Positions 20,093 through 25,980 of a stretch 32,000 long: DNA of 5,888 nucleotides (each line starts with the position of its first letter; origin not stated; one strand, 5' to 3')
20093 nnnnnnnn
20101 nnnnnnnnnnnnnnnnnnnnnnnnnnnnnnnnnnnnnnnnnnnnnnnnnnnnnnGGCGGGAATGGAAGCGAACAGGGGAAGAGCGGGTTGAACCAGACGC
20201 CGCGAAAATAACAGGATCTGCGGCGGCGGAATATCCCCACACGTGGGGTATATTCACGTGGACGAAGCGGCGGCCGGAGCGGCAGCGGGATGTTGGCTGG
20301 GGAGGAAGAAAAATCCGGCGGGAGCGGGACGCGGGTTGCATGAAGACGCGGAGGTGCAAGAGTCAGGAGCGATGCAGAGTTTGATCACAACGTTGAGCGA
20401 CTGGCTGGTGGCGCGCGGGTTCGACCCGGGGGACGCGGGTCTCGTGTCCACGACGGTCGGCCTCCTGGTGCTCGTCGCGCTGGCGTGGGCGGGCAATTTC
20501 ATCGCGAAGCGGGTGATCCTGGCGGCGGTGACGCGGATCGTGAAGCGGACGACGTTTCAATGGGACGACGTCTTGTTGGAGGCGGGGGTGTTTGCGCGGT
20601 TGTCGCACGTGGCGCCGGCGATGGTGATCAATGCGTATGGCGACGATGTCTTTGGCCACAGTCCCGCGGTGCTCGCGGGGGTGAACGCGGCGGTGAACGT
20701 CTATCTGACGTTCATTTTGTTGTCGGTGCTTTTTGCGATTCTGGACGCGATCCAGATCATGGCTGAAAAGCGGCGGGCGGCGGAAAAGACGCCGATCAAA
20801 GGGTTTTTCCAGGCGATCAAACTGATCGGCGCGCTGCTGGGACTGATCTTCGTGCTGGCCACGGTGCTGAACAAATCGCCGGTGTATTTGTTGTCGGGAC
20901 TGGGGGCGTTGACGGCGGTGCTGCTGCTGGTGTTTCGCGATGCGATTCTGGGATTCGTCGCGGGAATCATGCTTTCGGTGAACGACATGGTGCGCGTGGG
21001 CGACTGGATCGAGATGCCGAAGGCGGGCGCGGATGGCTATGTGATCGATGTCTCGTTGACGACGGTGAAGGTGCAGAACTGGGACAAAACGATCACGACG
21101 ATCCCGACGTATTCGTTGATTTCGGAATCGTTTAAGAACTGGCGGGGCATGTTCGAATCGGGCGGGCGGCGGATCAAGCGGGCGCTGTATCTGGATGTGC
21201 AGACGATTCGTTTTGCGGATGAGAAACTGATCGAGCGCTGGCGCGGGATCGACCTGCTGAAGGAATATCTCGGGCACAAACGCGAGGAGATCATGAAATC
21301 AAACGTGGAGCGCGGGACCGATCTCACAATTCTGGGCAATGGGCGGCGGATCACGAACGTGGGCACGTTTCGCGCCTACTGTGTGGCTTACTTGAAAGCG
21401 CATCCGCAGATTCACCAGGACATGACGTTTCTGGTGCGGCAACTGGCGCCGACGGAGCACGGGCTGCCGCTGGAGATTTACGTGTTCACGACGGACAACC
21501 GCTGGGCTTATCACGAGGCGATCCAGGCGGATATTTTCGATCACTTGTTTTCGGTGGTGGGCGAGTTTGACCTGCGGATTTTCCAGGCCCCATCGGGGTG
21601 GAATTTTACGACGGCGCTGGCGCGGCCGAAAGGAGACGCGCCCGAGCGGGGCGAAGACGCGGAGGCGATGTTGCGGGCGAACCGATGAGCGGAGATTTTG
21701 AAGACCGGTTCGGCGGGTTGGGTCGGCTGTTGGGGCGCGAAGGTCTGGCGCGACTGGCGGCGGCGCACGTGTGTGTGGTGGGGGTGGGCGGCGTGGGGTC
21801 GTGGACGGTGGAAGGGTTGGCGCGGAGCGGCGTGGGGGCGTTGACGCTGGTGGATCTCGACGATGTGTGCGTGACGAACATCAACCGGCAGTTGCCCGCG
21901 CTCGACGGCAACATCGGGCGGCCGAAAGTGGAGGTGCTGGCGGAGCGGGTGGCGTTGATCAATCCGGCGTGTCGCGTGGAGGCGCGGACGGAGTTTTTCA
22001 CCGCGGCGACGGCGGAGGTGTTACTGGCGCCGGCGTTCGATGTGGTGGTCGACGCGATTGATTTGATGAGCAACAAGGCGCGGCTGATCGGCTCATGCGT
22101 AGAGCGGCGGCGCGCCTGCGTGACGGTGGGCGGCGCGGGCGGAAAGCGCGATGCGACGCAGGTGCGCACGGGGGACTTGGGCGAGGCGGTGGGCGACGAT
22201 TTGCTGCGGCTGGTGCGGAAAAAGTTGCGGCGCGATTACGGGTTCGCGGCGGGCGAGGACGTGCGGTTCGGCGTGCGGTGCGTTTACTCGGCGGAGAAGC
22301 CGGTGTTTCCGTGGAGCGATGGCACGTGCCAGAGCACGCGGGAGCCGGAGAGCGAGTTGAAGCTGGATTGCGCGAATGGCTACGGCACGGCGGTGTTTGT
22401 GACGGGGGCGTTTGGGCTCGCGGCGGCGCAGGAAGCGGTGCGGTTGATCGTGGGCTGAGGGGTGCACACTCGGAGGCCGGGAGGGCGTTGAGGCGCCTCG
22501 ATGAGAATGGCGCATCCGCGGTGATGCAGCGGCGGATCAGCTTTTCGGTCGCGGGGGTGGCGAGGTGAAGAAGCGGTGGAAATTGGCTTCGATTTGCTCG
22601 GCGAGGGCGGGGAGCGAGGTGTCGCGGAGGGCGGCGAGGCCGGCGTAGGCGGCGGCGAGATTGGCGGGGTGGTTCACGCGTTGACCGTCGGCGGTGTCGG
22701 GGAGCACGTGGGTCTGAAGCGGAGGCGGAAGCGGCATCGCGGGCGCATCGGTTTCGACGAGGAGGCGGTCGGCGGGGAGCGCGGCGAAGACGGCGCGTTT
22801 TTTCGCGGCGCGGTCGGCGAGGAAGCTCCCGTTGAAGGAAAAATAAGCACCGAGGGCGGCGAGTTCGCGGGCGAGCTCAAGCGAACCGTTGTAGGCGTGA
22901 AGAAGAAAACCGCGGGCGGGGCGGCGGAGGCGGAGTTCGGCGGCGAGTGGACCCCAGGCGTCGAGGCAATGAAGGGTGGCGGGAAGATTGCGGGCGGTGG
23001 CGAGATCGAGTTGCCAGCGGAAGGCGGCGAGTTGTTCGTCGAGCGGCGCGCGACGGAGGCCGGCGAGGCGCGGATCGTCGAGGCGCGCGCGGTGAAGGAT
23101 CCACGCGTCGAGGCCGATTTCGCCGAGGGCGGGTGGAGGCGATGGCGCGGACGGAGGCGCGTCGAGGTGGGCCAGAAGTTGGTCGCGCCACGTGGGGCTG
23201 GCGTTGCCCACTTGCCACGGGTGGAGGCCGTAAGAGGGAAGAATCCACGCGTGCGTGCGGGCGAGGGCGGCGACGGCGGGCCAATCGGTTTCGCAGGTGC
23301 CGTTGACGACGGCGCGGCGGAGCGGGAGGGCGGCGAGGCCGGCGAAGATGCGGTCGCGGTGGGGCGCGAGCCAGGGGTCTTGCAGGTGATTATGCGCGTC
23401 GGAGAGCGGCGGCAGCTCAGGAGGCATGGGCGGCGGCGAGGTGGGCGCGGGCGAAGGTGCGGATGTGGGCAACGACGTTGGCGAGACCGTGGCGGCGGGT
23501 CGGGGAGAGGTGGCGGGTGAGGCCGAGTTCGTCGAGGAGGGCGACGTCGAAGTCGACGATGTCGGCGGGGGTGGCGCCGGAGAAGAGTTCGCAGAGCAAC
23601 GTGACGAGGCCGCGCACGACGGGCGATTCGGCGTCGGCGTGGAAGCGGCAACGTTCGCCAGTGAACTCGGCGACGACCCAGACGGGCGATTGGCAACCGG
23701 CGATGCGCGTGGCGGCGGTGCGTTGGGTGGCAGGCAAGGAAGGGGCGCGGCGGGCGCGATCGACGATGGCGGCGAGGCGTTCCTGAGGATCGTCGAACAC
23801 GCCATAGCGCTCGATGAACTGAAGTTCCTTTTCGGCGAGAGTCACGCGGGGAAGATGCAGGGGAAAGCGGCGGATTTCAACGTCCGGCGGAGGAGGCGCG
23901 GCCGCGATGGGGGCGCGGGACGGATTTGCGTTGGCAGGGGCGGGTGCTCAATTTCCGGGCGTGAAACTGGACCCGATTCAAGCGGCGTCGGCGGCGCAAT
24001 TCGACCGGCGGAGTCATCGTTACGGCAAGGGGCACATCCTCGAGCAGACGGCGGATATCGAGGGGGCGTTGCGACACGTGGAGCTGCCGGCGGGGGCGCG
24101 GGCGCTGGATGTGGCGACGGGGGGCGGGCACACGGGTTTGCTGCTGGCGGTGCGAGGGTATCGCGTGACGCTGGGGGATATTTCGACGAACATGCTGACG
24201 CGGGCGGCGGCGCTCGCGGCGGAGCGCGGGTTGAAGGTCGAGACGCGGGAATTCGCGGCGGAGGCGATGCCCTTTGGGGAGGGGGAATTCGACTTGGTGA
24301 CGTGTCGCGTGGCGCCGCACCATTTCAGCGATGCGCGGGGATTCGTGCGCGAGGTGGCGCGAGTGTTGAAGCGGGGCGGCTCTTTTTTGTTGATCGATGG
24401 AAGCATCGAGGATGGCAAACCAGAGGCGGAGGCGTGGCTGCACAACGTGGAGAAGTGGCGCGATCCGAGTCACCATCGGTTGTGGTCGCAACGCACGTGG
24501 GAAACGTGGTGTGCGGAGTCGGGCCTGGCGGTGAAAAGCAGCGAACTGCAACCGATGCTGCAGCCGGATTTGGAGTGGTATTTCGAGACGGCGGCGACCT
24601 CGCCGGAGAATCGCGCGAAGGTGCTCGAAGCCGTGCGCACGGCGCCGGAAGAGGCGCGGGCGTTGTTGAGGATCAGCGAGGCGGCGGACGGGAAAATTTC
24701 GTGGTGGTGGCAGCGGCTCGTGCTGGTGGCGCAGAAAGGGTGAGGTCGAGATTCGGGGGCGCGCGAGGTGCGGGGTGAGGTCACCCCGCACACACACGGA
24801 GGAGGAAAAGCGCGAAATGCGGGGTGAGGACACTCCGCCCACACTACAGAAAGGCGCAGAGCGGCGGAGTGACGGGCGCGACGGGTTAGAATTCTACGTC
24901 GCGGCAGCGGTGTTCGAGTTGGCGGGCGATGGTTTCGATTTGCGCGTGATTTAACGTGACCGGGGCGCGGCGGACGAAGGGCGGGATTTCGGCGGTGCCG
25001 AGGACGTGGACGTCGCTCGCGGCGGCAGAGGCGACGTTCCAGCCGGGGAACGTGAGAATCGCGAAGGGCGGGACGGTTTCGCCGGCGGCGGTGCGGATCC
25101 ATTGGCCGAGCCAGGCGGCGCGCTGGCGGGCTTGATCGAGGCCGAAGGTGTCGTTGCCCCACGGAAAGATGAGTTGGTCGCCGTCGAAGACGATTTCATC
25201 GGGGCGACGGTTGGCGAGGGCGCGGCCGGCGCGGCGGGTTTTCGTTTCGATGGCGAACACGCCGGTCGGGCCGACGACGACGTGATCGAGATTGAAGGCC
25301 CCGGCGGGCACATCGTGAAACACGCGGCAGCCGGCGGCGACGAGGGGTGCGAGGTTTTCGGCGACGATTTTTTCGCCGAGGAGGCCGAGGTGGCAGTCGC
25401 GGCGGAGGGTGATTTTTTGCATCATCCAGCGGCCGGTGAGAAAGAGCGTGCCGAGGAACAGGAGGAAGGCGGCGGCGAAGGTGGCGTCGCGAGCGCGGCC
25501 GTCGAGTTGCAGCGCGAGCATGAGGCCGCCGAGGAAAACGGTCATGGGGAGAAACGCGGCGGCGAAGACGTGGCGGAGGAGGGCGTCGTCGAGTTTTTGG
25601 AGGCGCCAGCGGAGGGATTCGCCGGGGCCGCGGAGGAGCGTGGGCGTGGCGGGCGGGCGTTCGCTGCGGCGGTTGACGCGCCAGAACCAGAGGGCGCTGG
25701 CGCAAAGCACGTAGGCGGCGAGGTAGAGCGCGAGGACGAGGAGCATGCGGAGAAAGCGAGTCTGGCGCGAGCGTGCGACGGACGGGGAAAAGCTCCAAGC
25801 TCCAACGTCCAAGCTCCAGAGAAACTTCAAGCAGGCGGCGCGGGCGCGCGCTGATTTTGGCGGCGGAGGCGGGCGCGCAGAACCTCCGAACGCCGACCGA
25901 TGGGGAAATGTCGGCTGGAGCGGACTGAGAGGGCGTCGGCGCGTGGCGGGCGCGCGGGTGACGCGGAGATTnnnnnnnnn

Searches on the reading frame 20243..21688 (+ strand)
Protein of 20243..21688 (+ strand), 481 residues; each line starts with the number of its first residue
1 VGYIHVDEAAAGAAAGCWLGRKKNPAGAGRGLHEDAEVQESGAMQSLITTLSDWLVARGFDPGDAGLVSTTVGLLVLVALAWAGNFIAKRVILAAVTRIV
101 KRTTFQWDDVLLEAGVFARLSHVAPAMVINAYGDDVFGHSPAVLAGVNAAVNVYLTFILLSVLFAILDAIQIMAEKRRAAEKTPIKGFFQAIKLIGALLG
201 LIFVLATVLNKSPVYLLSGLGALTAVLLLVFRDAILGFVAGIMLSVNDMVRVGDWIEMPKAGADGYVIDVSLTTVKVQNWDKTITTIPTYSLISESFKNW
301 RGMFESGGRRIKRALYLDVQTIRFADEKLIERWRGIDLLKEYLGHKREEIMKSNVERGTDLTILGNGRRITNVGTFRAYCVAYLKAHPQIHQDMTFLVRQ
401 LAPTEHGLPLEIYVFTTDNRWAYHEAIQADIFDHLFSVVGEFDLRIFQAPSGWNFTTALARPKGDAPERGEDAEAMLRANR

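Call 13: search_protein_families(library=pfam, proteins=[window:20243-21688:+], max_evalue=0.001)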
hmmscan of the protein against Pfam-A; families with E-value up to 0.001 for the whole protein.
window:20243-21688:+ (481 aa): 1 family
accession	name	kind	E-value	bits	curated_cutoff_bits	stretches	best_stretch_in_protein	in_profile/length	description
PF00924.24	MS_channel_2nd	-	7.7e-18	64.8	20.2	1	234-301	2-67/68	Mechanosensitive ion channel, beta-domain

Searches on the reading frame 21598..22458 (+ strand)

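Call 13: search_protein_families(library=pfam, proteins=[window:21598-22458:+], max_evalue=0.001)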
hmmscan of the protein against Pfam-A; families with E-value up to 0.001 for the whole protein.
window:21598-22458:+ (286 aa): 1 family
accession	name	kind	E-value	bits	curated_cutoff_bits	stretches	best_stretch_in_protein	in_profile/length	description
PF00899.27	ThiF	-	1.8e-37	129.2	28.1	1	44-286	9-204/238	ThiF family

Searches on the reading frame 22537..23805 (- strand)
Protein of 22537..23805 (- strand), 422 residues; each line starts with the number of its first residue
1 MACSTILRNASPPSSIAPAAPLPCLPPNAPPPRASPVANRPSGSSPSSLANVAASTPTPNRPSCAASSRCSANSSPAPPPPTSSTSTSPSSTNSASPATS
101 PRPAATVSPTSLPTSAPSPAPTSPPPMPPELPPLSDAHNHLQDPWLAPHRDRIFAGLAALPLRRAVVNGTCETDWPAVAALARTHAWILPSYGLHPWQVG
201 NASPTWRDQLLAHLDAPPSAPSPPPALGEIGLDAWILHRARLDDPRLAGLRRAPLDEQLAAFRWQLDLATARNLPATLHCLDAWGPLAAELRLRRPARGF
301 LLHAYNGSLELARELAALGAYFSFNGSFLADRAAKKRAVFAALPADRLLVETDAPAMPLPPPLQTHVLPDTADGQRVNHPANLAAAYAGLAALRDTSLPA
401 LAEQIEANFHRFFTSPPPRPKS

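Call 13: search_protein_families(library=pfam, proteins=[window:22537-23805:-], max_evalue=0.001)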
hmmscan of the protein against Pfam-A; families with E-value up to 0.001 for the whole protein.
window:22537-23805:- (422 aa): 1 family
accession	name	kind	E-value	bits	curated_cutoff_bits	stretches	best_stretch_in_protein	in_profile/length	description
PF01026.27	TatD_DNase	-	2.1e-43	149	27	1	136-413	2-252/253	TatD related DNase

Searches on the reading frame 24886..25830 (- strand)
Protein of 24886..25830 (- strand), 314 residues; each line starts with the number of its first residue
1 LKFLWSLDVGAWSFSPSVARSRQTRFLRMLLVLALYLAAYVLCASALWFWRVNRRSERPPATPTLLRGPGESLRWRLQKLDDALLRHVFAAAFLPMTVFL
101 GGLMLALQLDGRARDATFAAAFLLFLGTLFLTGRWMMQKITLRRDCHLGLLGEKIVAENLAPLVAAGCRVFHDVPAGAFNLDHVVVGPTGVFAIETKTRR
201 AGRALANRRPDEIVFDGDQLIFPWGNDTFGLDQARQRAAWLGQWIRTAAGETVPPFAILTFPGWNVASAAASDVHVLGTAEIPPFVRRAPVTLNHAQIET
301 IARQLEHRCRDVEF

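Call 14: search_protein_families(library=pfam, proteins=[window:24886-25830:-], max_evalue=0.001)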
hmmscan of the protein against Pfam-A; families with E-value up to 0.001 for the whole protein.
window:24886-25830:- (314 aa): 1 family
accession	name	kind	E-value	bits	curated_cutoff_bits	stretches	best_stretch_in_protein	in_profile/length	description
PF08378.17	NERD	-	4.4e-11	43.7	22.1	1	149-251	2-100/111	Nuclease-related domain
